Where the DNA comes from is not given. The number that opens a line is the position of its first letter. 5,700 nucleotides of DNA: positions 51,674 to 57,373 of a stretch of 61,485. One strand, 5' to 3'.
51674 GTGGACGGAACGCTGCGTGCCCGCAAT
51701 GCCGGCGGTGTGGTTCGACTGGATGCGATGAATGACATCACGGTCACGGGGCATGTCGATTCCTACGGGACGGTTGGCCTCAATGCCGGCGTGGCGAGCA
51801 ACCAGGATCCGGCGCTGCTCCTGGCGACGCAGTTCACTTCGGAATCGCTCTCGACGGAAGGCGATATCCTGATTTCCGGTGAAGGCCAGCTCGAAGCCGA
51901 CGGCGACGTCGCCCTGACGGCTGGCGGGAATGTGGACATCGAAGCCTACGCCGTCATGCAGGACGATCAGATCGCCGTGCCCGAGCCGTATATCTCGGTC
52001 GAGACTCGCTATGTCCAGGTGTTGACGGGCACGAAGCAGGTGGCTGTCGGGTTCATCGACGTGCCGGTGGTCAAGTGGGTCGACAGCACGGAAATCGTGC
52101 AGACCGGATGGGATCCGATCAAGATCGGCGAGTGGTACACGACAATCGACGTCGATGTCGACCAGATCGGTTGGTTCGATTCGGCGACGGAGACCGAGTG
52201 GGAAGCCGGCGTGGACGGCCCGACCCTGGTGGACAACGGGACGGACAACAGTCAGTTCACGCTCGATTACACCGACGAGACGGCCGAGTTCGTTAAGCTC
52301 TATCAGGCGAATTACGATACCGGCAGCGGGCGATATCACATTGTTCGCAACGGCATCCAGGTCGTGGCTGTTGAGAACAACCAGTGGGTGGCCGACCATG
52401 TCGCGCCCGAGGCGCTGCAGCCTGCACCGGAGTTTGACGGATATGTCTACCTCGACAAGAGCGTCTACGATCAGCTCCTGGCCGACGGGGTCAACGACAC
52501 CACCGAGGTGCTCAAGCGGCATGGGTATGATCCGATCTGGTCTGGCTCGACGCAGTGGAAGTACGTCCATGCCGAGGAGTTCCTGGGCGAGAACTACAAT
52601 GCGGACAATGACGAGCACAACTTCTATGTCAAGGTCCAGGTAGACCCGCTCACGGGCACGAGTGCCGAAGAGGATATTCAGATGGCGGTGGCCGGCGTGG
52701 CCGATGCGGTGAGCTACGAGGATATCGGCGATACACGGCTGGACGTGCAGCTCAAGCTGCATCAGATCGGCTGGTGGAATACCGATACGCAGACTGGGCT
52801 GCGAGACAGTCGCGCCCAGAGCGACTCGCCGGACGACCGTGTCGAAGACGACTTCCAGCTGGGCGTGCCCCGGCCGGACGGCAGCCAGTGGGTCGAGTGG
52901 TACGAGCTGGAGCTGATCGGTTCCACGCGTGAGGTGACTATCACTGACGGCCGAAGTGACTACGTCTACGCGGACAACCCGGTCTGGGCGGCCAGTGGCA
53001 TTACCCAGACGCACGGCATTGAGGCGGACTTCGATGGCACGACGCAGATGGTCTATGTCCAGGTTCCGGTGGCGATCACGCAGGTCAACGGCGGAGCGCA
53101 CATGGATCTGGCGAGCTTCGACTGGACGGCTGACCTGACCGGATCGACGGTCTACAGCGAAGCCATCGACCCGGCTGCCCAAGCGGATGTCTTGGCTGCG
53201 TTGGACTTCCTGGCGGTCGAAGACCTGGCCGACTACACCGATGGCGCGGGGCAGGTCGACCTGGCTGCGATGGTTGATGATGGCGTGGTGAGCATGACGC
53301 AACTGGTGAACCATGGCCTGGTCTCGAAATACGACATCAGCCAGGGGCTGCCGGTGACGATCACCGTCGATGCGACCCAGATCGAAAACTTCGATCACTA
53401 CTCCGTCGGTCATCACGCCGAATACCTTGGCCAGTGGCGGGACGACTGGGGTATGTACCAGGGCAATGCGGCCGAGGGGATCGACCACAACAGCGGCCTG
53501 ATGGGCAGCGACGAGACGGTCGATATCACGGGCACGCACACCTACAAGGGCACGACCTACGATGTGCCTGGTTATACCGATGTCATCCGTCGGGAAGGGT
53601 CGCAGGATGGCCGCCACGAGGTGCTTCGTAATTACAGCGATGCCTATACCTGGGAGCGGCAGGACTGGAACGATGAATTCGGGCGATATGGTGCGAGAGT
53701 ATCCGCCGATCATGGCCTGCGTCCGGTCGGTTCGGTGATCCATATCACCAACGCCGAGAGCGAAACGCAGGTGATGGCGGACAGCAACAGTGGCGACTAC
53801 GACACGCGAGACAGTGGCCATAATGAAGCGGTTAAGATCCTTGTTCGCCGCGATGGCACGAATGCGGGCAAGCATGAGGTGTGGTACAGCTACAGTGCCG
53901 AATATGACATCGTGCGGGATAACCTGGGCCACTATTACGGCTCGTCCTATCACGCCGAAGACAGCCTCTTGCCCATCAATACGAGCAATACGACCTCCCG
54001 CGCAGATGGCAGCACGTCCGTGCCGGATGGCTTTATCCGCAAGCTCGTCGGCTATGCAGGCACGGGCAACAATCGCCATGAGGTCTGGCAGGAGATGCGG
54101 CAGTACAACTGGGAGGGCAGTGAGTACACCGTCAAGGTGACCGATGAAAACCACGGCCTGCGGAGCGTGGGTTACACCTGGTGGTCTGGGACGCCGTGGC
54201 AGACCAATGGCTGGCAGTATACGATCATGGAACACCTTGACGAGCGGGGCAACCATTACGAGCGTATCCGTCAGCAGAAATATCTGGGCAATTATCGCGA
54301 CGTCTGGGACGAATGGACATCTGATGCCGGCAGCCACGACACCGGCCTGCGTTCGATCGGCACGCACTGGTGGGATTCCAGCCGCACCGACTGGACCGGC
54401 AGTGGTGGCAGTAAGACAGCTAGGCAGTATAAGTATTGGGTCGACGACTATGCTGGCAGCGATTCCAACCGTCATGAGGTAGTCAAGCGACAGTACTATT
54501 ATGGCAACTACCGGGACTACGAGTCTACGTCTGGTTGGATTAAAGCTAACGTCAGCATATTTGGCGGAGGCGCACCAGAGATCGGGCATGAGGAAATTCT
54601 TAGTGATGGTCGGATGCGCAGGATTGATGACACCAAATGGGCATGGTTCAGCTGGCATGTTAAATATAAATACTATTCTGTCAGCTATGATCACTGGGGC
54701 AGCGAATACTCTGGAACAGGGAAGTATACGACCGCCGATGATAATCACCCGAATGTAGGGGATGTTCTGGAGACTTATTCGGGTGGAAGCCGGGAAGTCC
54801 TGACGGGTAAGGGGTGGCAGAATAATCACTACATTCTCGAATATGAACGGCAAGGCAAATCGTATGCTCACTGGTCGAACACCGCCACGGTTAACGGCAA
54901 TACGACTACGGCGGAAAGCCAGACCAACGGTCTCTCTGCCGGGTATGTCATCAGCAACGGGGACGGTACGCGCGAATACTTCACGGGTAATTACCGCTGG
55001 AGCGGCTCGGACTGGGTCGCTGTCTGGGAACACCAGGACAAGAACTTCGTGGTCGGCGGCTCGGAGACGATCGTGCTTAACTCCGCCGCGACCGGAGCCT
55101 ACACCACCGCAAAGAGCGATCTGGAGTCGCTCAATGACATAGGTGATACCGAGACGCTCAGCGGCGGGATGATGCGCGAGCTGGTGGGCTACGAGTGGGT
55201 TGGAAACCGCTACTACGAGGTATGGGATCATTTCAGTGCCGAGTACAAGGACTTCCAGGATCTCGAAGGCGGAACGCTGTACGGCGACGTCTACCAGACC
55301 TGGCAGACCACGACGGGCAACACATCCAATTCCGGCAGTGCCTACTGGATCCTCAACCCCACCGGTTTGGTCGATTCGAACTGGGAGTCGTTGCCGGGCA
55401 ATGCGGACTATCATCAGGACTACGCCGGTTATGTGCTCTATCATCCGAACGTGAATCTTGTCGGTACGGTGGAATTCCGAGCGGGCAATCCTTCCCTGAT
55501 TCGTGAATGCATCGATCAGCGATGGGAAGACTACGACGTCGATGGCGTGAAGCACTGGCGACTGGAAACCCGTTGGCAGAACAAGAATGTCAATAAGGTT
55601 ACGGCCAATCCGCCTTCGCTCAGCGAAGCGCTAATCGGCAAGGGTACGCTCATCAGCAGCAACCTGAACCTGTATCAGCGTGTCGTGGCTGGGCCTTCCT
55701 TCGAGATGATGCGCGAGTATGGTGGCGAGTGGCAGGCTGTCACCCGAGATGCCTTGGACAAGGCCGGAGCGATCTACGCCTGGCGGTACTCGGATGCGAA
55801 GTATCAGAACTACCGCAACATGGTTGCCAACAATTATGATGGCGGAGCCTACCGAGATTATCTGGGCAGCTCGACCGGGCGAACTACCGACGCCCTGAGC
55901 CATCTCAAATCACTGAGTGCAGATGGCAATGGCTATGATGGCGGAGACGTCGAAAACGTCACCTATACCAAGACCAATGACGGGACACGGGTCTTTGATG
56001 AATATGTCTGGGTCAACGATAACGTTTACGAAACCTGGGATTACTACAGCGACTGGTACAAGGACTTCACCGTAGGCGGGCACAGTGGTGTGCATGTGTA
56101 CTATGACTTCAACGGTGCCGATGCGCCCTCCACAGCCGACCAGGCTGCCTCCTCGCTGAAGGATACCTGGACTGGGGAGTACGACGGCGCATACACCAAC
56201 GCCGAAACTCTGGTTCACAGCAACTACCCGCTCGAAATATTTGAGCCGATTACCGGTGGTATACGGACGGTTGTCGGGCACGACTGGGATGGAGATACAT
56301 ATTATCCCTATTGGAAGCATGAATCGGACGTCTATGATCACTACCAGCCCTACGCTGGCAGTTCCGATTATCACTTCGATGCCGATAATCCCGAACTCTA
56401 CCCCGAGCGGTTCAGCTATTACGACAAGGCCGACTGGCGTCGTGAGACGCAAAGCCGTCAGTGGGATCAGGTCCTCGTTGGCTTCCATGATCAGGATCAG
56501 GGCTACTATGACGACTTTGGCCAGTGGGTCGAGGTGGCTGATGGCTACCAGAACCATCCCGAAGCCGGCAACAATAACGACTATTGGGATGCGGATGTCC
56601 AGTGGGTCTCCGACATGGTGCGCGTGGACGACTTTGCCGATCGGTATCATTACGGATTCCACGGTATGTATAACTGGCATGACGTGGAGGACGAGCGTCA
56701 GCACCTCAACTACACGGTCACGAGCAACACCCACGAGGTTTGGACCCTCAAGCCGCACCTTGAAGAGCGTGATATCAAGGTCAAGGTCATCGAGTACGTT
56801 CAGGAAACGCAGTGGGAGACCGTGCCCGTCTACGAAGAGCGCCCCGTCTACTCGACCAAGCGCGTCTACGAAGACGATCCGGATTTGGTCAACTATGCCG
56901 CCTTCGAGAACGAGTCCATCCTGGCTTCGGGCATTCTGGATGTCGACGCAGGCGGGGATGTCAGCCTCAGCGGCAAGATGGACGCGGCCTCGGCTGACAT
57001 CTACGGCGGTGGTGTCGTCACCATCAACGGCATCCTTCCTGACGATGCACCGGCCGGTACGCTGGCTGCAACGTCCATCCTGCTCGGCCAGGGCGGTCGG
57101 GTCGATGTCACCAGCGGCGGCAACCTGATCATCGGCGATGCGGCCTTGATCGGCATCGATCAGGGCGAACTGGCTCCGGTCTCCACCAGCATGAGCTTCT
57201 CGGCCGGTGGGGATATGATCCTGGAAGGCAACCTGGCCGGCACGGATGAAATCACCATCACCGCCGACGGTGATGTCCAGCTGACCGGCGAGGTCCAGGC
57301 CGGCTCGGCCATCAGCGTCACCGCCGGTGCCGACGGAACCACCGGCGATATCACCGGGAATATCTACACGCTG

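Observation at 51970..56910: Aromatic (W/Y/H/N-rich), lower-GC ~1,650-aa island interrupting the solenoid repeats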

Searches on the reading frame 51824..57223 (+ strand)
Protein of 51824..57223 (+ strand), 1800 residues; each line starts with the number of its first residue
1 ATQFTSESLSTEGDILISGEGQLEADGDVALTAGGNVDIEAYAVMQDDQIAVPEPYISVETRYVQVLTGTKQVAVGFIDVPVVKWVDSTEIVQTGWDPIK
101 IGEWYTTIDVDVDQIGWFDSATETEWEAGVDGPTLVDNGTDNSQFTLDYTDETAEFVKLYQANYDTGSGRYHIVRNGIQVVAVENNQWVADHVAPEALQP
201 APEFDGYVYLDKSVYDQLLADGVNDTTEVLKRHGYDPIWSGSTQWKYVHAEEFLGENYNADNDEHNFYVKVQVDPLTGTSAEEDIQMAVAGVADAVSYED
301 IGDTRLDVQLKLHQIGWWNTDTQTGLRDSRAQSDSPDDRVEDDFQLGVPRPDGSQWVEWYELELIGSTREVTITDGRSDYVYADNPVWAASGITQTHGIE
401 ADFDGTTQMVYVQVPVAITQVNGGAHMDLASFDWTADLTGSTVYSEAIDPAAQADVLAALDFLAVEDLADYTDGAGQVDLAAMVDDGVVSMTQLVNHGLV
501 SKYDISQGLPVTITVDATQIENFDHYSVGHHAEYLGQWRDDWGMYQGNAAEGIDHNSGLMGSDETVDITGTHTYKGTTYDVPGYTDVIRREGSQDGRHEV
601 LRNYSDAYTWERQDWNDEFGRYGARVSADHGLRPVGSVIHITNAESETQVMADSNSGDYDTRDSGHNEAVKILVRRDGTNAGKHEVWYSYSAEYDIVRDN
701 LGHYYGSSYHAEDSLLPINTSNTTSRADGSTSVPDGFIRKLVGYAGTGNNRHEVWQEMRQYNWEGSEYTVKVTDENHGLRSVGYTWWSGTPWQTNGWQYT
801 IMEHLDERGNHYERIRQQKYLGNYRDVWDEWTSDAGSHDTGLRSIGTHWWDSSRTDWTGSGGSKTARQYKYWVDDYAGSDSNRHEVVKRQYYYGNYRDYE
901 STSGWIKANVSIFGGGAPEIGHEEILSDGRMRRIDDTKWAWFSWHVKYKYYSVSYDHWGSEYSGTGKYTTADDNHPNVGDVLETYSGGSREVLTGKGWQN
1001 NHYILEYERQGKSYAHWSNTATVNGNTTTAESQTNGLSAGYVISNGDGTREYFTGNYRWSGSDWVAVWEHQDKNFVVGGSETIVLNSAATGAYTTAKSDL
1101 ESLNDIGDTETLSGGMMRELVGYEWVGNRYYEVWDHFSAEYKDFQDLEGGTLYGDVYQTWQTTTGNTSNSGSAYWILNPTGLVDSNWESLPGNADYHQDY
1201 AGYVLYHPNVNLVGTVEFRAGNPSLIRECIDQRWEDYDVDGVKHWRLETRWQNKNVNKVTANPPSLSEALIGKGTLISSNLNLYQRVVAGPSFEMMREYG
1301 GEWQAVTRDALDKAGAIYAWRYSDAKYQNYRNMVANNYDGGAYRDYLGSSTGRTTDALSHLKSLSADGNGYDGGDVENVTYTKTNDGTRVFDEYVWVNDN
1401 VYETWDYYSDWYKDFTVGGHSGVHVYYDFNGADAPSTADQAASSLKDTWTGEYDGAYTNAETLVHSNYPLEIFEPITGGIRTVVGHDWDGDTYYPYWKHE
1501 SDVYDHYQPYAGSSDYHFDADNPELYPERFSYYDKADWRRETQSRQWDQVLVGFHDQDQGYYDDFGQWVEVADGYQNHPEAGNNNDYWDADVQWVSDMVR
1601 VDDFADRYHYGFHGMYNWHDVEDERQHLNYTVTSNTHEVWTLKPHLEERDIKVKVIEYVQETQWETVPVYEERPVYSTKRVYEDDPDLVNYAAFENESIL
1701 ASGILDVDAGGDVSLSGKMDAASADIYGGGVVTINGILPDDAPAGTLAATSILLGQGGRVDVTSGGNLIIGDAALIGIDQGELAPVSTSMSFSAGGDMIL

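Call 6: search_protein_families(library=pfam, proteins=[window:51824-57223:+], max_evalue=1)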
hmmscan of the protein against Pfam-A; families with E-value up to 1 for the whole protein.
window:51824-57223:+ (1800 aa): 0 families

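Call 8: search_solved_structures(query=window:51944-56926:+, max_evalue=10, show_alignments=2)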
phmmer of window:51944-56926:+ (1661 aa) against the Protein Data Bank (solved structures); distinct sequences matched with E-value up to 10: 0.

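Call 9: search_protein_families(library=ncbifam, proteins=[window:51944-56926:+], max_evalue=0.1)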
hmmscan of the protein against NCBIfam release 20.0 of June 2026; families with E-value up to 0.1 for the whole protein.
window:51944-56926:+ (1661 aa): 0 families

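Call 12: find_homologous_proteins(query=window:51998-56830:+, max_evalue=0.001)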
Query window:51998-56830:+: 8000 candidates shared short words with the query, none scored E <= 0.001.

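Call 32: find_homologous_proteins(query=A1, max_evalue=0.001)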
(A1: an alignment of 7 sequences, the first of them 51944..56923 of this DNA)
Query A1 (7 sequences): 8000 candidates shared short words with the query, none scored E <= 0.001.

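Call 36: find_related_loci(query=A1, collection=genome_contigs, flank=10000)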
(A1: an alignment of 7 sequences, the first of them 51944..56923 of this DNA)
Query A1 (1660 aa) in genome_contigs; peptide patterns used: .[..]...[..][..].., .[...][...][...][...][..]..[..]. (x = any residue, [..] = any of these).
20 stretches matched a pattern, but none encodes a relative of the query by tblastn (E <= 1e-3).

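Call 37: find_related_loci(query=A1, collection=metagenome_contigs, flank=10000)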
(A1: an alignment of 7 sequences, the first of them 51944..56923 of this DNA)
Query A1 (1660 aa) in metagenome_contigs; peptide patterns used: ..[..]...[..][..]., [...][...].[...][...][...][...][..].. (x = any residue, [..] = any of these).
345 stretches matched a pattern, but none encodes a relative of the query by tblastn (E <= 1e-3).

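Call 46: search_solved_structures(query=A1, max_evalue=10, show_alignments=2)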
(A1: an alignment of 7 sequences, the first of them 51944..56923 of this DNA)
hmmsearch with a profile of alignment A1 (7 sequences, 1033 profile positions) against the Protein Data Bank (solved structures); distinct sequences matched with E-value up to 10: 2.
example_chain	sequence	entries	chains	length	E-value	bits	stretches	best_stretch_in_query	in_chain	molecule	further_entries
1ao0_A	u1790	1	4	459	2.2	9.2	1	420-482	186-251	GLUTAMINE PHOSPHORIBOSYLPYROPHOSPHATE AMIDOTRANSFERASE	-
1gph_1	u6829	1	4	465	2.2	9.1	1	420-482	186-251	GLUTAMINE PHOSPHORIBOSYL-PYROPHOSPHATE AMIDOTRANSFERASE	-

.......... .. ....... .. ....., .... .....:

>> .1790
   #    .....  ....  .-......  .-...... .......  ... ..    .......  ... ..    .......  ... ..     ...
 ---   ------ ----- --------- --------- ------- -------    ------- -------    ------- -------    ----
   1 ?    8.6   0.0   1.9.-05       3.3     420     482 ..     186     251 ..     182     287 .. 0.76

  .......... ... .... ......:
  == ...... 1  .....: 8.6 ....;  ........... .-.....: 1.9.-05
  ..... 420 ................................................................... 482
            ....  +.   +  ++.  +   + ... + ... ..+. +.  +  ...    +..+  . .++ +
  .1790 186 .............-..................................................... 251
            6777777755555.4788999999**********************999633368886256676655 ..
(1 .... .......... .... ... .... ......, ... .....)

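Call 47: search_protein_families(library=pfam, alignment_id=A1, max_evalue=1)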
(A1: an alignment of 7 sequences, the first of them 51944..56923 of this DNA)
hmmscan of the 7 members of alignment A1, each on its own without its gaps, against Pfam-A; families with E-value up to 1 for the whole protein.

A. member 1, window:51944-56923:+ (1660 aa): 0 families

B. families by the number of members that match (of 7 scanned): 1 family
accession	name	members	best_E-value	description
PF14684.11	Tricorn_C1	1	0.005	Tricorn protease C1 domain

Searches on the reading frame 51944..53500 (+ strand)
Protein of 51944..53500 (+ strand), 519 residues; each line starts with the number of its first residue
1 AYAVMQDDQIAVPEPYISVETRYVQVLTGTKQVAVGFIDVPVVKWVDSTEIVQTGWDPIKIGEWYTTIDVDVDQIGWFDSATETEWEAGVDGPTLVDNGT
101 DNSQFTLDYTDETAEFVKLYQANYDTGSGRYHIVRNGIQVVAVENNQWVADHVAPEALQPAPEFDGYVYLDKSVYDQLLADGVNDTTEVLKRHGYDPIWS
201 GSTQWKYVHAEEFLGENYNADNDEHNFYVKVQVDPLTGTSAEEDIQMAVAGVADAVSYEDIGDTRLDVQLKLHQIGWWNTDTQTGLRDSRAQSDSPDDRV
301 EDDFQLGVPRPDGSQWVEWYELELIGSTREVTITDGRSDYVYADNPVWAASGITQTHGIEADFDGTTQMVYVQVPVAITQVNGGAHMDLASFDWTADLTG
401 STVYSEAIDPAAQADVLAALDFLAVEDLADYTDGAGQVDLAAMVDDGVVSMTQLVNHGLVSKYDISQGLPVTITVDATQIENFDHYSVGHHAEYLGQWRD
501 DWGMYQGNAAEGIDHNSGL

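Call 65: search_protein_families(library=phrogs, proteins=[window:51944-53500:+], max_evalue=1)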
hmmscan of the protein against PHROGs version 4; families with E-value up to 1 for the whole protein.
window:51944-53500:+ (519 aa): 2 families
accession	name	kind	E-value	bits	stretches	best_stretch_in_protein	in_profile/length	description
phrog_33329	-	unknown function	0.23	12.7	1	445-488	38-80/111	-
phrog_30212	-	unknown function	0.23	12.2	1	339-381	154-196/202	-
